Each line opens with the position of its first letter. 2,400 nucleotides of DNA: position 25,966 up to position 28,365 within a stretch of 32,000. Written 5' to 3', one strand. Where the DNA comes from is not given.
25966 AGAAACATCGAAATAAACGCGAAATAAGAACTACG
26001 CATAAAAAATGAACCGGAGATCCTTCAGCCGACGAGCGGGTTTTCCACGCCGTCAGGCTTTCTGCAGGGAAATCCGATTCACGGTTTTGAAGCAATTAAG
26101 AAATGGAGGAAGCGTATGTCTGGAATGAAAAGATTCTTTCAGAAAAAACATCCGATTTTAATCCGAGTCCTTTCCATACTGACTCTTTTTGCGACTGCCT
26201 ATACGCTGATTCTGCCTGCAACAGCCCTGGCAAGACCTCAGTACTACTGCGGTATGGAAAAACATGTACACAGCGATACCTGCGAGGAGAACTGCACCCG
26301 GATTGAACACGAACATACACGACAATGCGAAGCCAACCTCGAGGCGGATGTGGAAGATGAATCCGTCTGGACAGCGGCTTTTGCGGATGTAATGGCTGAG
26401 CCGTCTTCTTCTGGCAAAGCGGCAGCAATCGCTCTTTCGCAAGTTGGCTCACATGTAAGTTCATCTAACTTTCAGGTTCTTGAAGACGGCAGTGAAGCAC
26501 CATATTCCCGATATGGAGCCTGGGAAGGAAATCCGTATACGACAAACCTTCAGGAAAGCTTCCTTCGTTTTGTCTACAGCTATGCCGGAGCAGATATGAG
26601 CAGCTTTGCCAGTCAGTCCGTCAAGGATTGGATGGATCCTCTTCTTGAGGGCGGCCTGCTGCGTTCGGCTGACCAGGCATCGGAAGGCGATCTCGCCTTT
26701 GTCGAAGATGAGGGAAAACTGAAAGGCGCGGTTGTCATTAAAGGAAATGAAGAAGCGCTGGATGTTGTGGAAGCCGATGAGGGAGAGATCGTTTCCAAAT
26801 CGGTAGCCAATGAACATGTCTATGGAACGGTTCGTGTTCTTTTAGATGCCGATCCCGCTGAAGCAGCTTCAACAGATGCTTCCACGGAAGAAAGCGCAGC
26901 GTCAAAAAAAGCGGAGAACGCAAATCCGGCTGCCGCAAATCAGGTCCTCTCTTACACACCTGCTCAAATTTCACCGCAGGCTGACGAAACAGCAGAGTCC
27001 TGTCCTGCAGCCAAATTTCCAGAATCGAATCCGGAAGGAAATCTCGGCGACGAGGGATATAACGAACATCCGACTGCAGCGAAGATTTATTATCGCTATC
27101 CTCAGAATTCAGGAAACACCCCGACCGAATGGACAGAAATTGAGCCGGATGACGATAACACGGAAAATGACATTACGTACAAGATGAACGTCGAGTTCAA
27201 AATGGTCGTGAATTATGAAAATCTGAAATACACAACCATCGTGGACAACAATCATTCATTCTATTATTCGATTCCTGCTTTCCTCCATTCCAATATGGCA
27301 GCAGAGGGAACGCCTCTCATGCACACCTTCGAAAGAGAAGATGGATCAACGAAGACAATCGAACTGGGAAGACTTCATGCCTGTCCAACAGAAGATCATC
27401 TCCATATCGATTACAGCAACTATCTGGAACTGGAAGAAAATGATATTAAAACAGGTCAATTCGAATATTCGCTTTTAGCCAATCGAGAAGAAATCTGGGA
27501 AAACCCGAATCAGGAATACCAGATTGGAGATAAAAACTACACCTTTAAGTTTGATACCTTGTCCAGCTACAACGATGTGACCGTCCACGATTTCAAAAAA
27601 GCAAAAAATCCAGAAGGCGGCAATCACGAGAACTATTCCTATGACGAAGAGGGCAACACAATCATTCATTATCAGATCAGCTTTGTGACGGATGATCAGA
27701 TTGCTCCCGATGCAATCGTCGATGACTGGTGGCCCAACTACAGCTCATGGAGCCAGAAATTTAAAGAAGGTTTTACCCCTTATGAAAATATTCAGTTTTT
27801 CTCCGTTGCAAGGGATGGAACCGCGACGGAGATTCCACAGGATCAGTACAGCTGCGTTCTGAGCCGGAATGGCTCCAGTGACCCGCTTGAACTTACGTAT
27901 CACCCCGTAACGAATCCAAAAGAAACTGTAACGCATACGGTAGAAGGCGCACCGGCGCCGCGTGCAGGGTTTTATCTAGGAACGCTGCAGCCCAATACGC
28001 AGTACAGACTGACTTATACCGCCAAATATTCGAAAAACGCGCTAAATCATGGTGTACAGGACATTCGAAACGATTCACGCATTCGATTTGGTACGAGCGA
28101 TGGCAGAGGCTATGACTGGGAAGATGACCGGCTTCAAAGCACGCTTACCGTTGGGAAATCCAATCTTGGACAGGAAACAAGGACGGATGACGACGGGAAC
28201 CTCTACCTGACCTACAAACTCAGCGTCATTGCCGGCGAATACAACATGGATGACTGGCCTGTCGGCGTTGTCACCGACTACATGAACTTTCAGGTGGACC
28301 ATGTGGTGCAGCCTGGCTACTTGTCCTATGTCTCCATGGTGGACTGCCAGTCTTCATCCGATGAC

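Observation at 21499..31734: Self-contained sortase-pilus locus with FCT/PI-2-like gene order and no regulator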

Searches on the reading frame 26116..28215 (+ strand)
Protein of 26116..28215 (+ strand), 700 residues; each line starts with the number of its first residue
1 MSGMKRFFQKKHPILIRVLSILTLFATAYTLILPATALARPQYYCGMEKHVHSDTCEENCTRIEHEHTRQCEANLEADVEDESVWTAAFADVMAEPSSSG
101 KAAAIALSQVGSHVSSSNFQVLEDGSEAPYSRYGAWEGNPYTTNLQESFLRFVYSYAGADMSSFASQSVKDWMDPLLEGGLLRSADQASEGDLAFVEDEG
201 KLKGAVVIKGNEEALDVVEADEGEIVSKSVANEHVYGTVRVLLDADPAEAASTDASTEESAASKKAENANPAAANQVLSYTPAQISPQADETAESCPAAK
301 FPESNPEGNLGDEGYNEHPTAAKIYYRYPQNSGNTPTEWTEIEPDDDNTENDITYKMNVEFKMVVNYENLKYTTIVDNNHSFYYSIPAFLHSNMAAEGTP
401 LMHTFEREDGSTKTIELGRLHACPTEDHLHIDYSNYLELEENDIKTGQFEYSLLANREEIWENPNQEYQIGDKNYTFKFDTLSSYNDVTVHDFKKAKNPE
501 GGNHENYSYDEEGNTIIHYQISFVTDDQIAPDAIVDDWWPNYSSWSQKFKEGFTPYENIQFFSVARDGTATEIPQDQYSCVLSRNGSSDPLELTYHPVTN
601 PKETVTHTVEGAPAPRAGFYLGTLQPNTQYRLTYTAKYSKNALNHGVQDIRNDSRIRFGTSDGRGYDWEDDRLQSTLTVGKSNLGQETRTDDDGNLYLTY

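Call 34: find_homologous_proteins(query=window:26116-28215:+, max_evalue=0.001)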
Query window:26116-28215:+ (700 aa): 3 proteins with E <= 0.001 among 8000 candidates.
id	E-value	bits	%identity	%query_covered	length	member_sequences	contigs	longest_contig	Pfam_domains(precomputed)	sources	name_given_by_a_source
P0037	8.4e-18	82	32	26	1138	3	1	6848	PF05257.23,PF20597.5,PF17802.8,PF05738.20,PF00746.27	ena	-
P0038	4.2e-14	70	30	22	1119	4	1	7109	PF05257.23,PF17802.8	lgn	-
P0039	7.1e-10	56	46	8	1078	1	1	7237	PF05257.23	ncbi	-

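Call 41: search_protein_families(library=pfam, proteins=[P0037], max_evalue=0.01)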
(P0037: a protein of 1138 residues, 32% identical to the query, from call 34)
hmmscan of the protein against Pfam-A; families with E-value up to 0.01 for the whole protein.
P0037 (1138 aa): 5 families
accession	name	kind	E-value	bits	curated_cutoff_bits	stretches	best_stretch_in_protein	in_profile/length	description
PF05738.19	Cna_B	-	3.1e-13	50.4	22.3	1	1007-1088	1-84/87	Cna protein B-type domain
PF17802.7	SpaA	-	3.5e-13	49.9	23.1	1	892-967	5-77/91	Prealbumin-like fold domain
PF05257.22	CHAP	-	4.7e-08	33.8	26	1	278-360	6-81/81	CHAP domain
PF00746.26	Gram_pos_anchor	-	2.2e-06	27.9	20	1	1092-1133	2-42/43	LPXTG cell wall anchor motif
PF16570.11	GramPos_pilinD3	-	0.0092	17.1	27.2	1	1046-1095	75-125/162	Gram-positive pilin backbone subunit 3, Cna-B-like domain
